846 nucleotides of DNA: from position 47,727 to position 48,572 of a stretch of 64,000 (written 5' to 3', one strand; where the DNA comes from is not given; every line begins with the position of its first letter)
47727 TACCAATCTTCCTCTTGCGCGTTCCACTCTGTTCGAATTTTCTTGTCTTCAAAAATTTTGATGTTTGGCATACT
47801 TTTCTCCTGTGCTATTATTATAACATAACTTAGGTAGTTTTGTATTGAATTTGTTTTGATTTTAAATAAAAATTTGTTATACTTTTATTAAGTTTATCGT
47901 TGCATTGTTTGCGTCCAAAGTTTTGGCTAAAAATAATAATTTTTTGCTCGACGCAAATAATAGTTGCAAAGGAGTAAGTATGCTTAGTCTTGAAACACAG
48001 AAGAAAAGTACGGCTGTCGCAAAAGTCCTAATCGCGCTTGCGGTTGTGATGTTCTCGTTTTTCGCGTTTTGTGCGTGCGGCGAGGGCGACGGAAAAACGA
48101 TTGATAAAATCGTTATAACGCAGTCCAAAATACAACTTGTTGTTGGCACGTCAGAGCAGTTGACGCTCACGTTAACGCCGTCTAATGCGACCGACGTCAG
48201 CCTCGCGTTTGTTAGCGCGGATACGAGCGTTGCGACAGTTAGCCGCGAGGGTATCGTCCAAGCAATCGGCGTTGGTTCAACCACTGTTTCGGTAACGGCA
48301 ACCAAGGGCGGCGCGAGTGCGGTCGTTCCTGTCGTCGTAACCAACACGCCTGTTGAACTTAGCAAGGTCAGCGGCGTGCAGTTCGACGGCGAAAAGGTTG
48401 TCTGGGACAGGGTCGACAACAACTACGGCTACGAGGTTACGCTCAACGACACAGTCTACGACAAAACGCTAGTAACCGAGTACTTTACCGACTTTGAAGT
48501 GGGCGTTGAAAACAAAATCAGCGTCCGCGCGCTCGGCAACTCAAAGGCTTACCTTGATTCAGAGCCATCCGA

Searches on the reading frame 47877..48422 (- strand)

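Call 30: search_protein_families(library=pfam, proteins=[window:47877-48422:-])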
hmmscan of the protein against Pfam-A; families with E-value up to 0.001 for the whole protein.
window:47877-48422:- (181 aa): 1 family
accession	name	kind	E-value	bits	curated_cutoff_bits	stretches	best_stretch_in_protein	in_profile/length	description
PF04474.17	DUF554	-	0.00061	19.7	25.1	0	124-175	92-139/220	Protein of unknown function (DUF554)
